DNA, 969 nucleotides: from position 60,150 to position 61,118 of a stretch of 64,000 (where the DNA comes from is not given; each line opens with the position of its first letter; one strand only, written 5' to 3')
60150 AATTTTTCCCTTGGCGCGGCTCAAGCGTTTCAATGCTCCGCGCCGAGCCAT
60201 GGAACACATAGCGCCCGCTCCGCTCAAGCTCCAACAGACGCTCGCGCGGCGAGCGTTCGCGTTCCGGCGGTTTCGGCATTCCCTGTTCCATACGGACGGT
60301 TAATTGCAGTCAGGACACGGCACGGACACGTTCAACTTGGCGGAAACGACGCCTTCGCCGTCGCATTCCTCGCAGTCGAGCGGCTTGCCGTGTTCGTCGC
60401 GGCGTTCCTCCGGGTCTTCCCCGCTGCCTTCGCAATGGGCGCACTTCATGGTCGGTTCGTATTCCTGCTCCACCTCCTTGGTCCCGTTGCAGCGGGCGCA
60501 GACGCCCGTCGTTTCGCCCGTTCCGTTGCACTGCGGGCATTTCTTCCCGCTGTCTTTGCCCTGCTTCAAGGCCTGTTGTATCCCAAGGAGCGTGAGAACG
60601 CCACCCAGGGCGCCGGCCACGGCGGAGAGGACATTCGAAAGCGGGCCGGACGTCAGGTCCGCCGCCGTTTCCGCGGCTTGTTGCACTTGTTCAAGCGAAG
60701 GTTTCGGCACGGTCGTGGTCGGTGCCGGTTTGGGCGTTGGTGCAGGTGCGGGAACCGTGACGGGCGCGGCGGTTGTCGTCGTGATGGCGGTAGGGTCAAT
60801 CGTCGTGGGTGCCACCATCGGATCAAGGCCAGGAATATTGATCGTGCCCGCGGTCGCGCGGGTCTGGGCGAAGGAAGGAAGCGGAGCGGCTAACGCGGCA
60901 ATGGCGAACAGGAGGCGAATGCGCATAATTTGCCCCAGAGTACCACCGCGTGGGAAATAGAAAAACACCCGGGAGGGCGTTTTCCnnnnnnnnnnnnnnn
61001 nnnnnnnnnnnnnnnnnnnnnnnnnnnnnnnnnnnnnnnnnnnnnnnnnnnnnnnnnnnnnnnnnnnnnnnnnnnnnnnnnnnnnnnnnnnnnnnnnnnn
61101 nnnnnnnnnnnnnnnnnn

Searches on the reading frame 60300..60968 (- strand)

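Call 50: search_protein_families(library=pfam, proteins=[window:60300-60968:-], max_evalue=0.01)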
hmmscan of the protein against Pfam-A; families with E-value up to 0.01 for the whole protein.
window:60300-60968:- (222 aa): 4 families
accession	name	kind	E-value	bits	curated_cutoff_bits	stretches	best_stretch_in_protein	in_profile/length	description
PF00684.25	DnaJ_CXXCXGXG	-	3.1e-06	27.8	32.7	1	157-222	1-62/65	DnaJ central domain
PF09849.14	DUF2076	-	0.00027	21.5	38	1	66-154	111-191/265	Uncharacterized protein conserved in bacteria (DUF2076)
PF15777.11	Anti-TRAP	-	0.0003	21.1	32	1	174-209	11-43/59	Tryptophan RNA-binding attenuator protein inhibitory protein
PF17302.8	DUF5351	-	0.0028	18.3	27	0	199-222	1-24/29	Family of unknown function (DUF5351)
